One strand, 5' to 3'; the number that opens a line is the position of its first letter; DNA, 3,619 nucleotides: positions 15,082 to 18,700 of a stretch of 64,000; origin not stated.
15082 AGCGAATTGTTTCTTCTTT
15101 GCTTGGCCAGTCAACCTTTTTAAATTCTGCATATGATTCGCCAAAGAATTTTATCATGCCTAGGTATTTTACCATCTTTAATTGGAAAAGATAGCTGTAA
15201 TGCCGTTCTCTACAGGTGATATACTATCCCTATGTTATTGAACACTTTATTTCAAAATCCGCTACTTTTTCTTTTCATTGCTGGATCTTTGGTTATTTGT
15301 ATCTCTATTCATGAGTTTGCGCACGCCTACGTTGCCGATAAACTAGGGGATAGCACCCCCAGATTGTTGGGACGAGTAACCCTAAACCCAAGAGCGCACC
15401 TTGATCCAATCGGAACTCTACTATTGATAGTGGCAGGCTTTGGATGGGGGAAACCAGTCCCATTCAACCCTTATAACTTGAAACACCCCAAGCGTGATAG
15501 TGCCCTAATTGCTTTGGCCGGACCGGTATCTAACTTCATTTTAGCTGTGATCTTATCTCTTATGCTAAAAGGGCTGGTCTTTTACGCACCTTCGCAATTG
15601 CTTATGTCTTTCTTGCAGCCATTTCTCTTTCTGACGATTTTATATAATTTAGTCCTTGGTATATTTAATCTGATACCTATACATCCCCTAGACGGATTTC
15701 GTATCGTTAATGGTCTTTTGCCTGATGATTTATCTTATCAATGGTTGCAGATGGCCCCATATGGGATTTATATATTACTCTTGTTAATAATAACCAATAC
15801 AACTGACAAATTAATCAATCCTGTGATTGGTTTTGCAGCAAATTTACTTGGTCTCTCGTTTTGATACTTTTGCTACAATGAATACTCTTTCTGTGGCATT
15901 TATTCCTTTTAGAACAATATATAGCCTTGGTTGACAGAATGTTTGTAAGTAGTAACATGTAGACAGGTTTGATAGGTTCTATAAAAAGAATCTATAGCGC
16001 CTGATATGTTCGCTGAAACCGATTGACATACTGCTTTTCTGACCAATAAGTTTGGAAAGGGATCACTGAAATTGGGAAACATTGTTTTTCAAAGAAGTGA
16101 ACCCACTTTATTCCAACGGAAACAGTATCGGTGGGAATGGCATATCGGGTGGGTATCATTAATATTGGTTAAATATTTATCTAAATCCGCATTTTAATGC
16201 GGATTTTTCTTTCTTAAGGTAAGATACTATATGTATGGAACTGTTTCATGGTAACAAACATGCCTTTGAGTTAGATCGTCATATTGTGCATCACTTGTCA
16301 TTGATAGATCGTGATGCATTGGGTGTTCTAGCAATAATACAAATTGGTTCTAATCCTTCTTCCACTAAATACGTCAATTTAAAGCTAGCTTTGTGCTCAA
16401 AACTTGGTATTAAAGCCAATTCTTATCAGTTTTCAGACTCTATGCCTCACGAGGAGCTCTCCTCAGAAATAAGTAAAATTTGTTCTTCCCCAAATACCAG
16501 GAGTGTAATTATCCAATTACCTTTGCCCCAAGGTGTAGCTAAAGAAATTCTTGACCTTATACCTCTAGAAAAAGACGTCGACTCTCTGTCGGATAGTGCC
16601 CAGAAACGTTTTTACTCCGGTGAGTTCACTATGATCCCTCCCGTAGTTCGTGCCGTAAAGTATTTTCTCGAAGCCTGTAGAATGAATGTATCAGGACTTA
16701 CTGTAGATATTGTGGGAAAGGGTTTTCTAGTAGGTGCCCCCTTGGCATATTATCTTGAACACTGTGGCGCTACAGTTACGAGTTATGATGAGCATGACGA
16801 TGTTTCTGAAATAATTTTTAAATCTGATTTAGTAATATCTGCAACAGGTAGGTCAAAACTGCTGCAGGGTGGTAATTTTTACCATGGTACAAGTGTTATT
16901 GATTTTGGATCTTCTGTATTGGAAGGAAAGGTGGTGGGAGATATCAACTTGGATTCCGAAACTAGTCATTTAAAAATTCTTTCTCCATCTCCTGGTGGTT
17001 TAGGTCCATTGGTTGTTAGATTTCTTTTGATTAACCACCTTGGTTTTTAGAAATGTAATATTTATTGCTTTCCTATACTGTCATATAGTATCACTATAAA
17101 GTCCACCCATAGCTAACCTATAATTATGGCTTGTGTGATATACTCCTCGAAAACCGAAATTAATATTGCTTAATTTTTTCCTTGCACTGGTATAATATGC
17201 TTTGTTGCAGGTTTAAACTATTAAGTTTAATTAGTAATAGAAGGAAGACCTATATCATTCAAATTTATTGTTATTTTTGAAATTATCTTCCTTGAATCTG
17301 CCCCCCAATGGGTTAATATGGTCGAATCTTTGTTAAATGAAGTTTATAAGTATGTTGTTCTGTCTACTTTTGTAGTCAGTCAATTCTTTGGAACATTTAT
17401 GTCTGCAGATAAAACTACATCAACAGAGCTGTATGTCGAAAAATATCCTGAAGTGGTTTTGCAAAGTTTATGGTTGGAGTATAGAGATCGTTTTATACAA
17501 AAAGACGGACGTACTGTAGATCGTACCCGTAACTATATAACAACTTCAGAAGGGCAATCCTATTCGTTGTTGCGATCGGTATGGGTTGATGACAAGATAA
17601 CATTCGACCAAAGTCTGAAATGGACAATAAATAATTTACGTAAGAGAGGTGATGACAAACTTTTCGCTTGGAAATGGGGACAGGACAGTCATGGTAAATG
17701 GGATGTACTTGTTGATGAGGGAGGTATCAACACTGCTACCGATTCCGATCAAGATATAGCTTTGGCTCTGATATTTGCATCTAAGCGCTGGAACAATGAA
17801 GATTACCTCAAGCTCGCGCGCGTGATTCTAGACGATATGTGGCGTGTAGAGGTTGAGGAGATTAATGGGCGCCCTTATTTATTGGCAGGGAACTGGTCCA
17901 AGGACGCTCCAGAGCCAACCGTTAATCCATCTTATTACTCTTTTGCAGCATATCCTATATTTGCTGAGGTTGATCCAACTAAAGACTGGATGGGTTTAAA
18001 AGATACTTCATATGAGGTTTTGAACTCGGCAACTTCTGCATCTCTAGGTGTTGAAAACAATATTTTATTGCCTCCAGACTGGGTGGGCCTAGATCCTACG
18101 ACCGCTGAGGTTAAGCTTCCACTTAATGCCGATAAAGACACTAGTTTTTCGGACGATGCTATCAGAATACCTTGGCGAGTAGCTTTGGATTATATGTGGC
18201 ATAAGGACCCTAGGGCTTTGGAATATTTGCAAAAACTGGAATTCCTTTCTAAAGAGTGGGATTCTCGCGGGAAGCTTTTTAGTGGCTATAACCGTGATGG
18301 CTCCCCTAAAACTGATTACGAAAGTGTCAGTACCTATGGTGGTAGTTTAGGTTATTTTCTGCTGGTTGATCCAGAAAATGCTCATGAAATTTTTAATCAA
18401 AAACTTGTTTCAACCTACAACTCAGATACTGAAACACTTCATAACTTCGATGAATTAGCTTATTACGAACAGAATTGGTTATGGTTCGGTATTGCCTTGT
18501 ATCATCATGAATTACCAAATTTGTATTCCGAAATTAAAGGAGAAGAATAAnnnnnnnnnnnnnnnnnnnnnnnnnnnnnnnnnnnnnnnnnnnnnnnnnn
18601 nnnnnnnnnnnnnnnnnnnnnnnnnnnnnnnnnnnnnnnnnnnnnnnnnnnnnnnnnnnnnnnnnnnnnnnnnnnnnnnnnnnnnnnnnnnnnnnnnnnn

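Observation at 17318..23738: Cellulose-synthase-like exopolysaccharide module (GH8 + processive GT2 + GT-C, with a convergent secreted GH-A hydrolase)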

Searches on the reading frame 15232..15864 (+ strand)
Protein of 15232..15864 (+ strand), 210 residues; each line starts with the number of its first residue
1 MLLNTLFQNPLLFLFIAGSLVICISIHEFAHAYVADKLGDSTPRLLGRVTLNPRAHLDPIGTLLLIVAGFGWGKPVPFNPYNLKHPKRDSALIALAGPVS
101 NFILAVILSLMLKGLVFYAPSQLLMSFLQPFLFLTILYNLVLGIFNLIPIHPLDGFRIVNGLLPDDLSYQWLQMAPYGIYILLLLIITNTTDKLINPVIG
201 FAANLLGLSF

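Call 3: search_protein_families(library=pfam, proteins=[window:15232-15864:+], max_evalue=0.01)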
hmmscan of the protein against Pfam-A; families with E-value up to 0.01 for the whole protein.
window:15232-15864:+ (210 aa): 1 family
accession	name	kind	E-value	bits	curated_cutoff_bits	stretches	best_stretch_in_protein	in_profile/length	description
PF02163.28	Peptidase_M50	-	9.8e-16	58.2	27.2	2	114-164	145-195/221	Peptidase family M50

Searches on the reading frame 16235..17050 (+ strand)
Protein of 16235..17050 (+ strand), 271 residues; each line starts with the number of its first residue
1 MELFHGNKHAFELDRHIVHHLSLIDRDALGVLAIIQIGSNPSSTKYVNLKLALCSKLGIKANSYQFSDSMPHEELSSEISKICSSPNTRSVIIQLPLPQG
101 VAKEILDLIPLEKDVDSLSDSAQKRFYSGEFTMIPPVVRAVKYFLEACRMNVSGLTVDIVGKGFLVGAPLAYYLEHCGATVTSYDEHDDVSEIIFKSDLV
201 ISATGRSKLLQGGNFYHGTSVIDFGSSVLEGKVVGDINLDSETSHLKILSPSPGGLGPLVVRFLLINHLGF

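Call 3: search_protein_families(library=pfam, proteins=[window:16235-17050:+], max_evalue=0.01)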
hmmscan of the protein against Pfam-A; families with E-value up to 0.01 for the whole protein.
window:16235-17050:+ (271 aa): 2 families
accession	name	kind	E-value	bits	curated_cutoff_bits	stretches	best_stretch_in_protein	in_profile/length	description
PF02882.25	THF_DHG_CYH_C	-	7.9e-27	94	27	1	124-268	6-152/160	Tetrahydrofolate dehydrogenase/cyclohydrolase, NAD(P)-binding domain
PF00763.28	THF_DHG_CYH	-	2.9e-19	69.9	32.8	1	29-116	27-115/115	Tetrahydrofolate dehydrogenase/cyclohydrolase, catalytic domain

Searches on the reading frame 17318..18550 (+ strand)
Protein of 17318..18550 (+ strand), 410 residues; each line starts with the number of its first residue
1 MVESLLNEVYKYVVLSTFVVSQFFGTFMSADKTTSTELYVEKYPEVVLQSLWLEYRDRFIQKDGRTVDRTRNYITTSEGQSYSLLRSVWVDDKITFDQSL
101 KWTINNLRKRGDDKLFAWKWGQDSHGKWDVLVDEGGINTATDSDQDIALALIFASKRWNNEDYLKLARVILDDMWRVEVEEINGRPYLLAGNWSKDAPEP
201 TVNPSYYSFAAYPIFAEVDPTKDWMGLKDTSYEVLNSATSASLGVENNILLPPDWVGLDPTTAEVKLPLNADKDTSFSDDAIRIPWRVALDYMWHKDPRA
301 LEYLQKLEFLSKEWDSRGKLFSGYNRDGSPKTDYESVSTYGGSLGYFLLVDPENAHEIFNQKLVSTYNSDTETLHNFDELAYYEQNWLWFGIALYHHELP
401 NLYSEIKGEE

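Call 3: search_protein_families(library=pfam, proteins=[window:17318-18550:+], max_evalue=0.01)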
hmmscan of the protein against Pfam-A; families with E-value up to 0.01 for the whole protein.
window:17318-18550:+ (410 aa): 1 family
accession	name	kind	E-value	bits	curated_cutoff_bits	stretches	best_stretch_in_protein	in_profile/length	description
PF01270.23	Glyco_hydro_8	-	7.6e-43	147.3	24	1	51-297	27-255/341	Glycosyl hydrolases family 8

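Call 4: search_protein_families(library=ncbifam, proteins=[window:17318-18550:+], max_evalue=0.01)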
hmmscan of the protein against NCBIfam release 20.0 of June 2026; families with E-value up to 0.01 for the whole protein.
window:17318-18550:+ (410 aa): 1 family
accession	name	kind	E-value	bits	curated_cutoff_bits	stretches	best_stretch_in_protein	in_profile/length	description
NF008305.0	PRK11097.1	equivalog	2.6e-40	138.5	299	1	50-396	27-355/378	cellulose synthase complex periplasmic endoglucanase BcsZ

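Call 35: search_solved_structures(query=window:17318-18550:+, max_evalue=0.001, show_alignments=1)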
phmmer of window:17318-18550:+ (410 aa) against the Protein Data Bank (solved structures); distinct sequences matched with E-value up to 0.001: 30.
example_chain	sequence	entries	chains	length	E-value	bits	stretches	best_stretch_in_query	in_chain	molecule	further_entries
1cem_A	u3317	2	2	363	1.3e-23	86.9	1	48-341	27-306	CELLULASE CELA (1,4-BETA-D-GLUCAN-GLUCANOHYDROLASE) | endoglucanase A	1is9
1kwf_A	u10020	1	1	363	8.3e-23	84.2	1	48-341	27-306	Endoglucanase A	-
4q2b_A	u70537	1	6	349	3.8e-22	82.1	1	51-221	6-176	Endo-1,4-beta-D-glucanase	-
6vc5_A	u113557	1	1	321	4.4e-20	75.3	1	50-293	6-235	Endoglucanase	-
9b87_A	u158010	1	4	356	5.6e-20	74.9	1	51-306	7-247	Endoglucanase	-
3qxf_A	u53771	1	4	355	9.7e-20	74.1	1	51-306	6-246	Endoglucanase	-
5gy3_A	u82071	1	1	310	9.9e-20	74.1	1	51-287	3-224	Glucanase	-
3qxq_A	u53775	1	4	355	2.3e-19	72.9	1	51-306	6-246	Endoglucanase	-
7f81_A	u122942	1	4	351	1.5e-18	70.2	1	51-285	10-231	Glucanase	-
5czl_A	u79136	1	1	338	1.8e-18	69.9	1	46-287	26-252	Glucanase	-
7f82_A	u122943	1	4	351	2.4e-18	69.5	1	51-236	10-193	Glucanase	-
5cd2_A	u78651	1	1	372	3e-17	65.9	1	51-261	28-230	Endo-1,4-D-glucanase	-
1wzz_A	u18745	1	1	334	7.3e-17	64.6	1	44-287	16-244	Probable endoglucanase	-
5xd0_A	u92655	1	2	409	2.2e-13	53.2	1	70-329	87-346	Glucanase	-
6shy_A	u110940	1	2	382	3.2e-10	42.7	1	70-315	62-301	Reducing-end xylose-releasing exo-oligoxylanase Rex8A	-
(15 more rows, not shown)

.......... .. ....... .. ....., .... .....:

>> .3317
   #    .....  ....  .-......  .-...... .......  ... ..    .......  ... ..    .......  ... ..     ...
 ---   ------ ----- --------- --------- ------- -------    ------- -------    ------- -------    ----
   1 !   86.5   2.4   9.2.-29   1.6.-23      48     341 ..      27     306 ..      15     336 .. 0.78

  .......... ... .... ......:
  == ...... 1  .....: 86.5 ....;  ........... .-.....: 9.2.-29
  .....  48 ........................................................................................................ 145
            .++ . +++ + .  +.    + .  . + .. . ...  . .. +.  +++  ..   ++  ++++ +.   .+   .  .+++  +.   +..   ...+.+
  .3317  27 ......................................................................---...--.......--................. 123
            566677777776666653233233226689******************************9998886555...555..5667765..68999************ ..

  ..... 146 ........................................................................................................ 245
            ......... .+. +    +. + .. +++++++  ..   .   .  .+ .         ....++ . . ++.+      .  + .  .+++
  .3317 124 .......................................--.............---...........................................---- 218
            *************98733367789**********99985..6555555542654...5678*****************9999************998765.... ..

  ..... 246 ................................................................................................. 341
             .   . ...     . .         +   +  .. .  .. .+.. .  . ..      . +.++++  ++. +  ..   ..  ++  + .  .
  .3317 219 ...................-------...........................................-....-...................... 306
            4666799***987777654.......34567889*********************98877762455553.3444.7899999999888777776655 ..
